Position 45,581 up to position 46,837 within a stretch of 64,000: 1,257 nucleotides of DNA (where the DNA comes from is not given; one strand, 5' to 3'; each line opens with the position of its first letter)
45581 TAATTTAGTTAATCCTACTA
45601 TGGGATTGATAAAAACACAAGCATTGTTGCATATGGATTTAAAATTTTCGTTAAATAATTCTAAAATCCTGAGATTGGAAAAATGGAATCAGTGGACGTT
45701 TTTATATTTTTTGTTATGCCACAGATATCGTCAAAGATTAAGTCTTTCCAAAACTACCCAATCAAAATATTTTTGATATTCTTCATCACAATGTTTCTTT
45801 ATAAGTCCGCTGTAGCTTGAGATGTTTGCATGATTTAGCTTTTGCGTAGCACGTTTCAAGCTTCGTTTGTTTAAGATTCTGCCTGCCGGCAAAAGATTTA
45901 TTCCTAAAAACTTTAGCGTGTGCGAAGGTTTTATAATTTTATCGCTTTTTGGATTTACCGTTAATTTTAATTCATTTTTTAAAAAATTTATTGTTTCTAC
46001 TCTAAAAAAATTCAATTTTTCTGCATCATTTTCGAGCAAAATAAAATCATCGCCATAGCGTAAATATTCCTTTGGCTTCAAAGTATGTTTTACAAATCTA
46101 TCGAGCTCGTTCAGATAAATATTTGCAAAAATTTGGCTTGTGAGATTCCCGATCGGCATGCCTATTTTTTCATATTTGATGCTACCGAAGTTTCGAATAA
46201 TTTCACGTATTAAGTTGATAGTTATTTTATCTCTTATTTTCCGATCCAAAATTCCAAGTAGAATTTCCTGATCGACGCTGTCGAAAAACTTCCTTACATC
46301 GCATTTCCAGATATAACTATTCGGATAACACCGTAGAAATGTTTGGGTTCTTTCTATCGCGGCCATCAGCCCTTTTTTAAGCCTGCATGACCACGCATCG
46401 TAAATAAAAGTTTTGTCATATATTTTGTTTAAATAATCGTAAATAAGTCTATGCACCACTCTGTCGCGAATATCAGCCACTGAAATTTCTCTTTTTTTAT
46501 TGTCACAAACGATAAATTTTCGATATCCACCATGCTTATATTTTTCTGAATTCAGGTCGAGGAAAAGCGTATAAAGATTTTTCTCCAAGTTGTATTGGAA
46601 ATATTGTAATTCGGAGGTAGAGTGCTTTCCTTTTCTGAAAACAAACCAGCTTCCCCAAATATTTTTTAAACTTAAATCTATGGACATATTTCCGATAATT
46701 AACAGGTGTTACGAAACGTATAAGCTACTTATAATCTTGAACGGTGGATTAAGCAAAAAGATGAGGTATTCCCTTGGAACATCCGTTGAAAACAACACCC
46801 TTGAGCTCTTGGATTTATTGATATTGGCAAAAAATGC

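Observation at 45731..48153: DGR-type reverse transcriptase locus with atypical layout and no visible TR/VR pair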

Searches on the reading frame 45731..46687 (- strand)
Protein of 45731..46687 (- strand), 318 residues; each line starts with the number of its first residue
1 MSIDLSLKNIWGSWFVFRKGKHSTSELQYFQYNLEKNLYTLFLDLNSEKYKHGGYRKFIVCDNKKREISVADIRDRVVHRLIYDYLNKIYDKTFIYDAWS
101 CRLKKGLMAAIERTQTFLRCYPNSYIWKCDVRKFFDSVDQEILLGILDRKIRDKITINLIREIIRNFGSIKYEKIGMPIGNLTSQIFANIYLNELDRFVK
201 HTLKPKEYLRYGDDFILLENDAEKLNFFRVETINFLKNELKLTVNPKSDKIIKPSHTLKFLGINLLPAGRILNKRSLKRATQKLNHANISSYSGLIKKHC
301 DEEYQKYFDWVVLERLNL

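Call 3: search_protein_families(library=pfam, proteins=[window:45731-46687:-], max_evalue=0.1)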
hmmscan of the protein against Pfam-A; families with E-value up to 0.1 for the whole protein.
window:45731-46687:- (318 aa): 2 families
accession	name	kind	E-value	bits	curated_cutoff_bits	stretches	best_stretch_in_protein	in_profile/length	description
PF00078.32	RVT_1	-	2e-18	67.3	29.6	1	63-265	7-205/205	Reverse transcriptase (RNA-dependent DNA polymerase)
PF03477.21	ATP-cone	-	0.031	15.3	25.8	0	60-82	46-68/88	ATP cone domain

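Call 8: search_protein_families(library=padloc, proteins=[window:45731-46687:-], max_evalue=0.1)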
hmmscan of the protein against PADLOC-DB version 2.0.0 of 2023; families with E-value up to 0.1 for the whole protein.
window:45731-46687:- (318 aa): 61 families (the best 25 are shown)
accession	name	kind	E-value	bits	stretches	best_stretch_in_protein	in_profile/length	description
PDLC01136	RT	-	5.4e-45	151.9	1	24-267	28-260/263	RT (reverse transcriptase)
PDLC02063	Cas1_IIIb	-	1.1e-32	111.4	1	30-313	38-316/617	-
PDLC03754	RT_UG17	-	2.5e-31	107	1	28-301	38-300/429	DRT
PDLC03764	RT_UG26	-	6.8e-30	102.1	1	7-288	9-295/398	DRT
PDLC03779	RT_UG4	-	3.7e-22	76.8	1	18-307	17-297/307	DRT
PDLC03778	RT_UG39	-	4.7e-21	73.3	2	156-246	273-362/541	DRT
PDLC03768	Drt3a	-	2.6e-19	68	1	72-266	94-268/411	DRT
PDLC03756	RT_UG19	-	3.7e-18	63.9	1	92-225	120-249/562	DRT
PDLC02937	RT_I-B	-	1.2e-17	62.2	1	122-286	89-256/316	-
PDLC03766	Drt9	-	2.2e-17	61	1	62-247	97-274/488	DRT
PDLC03761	RT_UG23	-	3.2e-17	60.2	1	112-259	126-269/489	DRT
PDLC01607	RT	-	3.4e-15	54.6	1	81-265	10-161/161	"CAS-I,CAS-II,CAS-III,CAS-IV,CAS-V,CAS-VI; acquisition_associated"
PDLC03785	RT_UG9_large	-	6.9e-15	52.4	1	27-254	265-503/772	DRT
PDLC03755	RT_UG18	-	9.2e-15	52.9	1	71-276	66-272/295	DRT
PDLC03759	RT_UG21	-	1e-14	52.2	1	123-221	141-235/503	DRT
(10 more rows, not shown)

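Call 9: search_protein_families(library=ncbifam, proteins=[window:45731-46687:-], max_evalue=0.1)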
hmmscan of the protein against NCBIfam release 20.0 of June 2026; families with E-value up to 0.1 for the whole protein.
window:45731-46687:- (318 aa): 7 families
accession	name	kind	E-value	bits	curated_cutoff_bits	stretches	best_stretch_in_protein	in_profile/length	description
TIGR04416.1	group_II_RT_mat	equivalog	4.3e-40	137.9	300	1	27-302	25-301/353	group II intron reverse transcriptase/maturase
NF038233.2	retron_St85_RT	exception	1.1e-16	61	235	1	123-290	88-255/289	retron St85 family RNA-directed DNA polymerase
NF041747.1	Drt3a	equivalog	1.1e-15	57.9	200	1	68-257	65-243/412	antiviral reverse transcriptase Drt3a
NF041746.1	Drt2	equivalog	3.6e-11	42.9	390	1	160-286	205-342/416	antiviral reverse transcriptase Drt2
NF041749.1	Drt4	equivalog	6.6e-06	25.4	450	1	124-253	137-268/489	antiviral reverse transcriptase Drt4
NF041748.1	Drt3b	equivalog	0.00037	19.3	350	1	126-257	176-321/647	antiviral reverse transcriptase Drt3b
NF042941.1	Retron_TIR_antiphage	equivalog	0.001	18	600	1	124-220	92-185/464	TIR domain-containing anti-phage reverse transcriptase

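Call 10: search_solved_structures(query=window:45731-46687:-, max_evalue=0.01, show_alignments=2)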
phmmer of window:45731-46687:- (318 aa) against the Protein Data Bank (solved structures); distinct sequences matched with E-value up to 0.01: 9.
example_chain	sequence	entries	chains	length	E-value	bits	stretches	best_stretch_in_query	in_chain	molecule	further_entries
8ub7_A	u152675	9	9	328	5.6e-38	134.4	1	19-285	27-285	Reverse transcriptase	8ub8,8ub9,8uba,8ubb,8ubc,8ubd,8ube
7uim_D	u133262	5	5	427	2.5e-21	79.7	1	17-265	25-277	Group II intron reverse transcriptase/maturase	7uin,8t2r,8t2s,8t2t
5hhl_A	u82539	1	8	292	6.9e-21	78.3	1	17-264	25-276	Retron-type reverse transcriptase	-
5hhj_A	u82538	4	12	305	5.7e-19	71.9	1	18-264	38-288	Retron-type reverse transcriptase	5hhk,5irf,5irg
6ar1_A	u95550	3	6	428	4.6e-18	69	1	65-310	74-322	GsI-IIC RT | Trt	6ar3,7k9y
5g2x_C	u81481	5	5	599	1.3e-14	57.7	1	56-201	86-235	GROUP II INTRON-ENCODED PROTEIN LTRA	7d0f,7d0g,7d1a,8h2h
8bgj_A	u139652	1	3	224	7.3e-13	51.9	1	56-263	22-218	RNA-directed DNA polymerase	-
9z6y_A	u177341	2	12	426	0.00075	22.3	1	111-231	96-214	Drt3a reverse transcriptase protein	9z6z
9wy8_A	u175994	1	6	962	0.0047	19.7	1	123-254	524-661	Maltose/maltodextrin-binding periplasmic protein,Reverse transcriptase domain-containing p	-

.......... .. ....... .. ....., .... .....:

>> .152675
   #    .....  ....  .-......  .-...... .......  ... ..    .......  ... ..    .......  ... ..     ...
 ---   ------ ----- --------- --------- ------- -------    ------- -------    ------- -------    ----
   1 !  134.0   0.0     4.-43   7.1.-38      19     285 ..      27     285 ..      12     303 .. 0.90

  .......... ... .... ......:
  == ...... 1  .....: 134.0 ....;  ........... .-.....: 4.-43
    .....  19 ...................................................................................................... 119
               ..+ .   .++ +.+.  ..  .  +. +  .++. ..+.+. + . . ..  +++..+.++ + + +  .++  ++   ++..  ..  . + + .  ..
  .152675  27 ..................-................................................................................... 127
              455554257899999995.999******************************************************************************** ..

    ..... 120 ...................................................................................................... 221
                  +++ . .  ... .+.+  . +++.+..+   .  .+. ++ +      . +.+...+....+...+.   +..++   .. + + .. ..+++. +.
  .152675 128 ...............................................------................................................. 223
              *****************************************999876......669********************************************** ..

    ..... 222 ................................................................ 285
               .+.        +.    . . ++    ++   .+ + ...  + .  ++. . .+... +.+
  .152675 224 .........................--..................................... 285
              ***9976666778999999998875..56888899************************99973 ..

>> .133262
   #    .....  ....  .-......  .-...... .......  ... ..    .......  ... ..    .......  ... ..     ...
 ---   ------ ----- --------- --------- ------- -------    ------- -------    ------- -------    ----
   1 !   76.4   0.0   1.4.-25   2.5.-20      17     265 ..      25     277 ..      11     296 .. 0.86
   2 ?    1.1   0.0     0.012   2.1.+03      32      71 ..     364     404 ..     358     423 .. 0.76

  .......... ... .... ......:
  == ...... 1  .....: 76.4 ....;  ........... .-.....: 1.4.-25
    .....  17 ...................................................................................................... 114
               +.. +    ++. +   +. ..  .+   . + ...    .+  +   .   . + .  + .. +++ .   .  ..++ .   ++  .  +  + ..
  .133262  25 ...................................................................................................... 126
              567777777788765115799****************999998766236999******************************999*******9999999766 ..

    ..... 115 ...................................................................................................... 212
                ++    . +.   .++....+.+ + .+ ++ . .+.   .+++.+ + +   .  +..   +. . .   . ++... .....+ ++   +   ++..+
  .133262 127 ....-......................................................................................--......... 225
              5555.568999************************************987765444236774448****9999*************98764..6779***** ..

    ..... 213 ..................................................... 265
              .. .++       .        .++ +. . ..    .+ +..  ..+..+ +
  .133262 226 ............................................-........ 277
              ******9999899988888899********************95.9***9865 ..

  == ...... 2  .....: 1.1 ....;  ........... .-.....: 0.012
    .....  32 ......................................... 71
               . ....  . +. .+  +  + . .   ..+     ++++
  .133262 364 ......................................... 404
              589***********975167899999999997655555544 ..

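Call 11: find_homologous_proteins(query=window:45731-46687:-, max_evalue=1e-20)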
Query window:45731-46687:- (318 aa): 4654 proteins with E <= 1e-20 among 5880 candidates; the best 120 are listed.
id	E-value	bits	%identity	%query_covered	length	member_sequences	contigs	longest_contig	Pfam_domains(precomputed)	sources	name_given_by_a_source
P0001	7.9e-193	658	92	99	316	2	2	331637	PF00078.33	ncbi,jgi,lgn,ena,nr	ncbi:reverse transcriptase/maturase family protein [Candidatus Gracilibacteria bacterium]|jgi:retron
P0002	1.7e-140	486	69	99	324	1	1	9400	PF00078.33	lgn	-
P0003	9.6e-138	477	68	99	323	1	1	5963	PF00078.33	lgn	-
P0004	1.5e-137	476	68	99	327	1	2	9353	PF00078.33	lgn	-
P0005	2.5e-137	476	67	99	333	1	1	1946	PF00078.33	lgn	-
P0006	4.4e-136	472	67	99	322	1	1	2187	PF00078.33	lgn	-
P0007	2.7e-135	469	67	99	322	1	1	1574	PF00078.33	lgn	-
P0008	4.8e-134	465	66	99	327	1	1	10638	PF00078.33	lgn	-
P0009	8.5e-134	464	67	100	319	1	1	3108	PF00078.33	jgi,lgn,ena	-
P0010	1.1e-133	464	66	99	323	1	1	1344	PF00078.33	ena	-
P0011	2.1e-132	459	66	99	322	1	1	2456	PF00078.33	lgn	-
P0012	4.0e-130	452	65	99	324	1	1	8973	PF00078.33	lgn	-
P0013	5.8e-129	448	63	98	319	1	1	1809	PF00078.33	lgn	-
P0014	6.8e-129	448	59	99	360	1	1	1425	PF00078.33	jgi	jgi:retron-type reverse transcriptase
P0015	1.8e-128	447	64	99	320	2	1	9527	PF00078.33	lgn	-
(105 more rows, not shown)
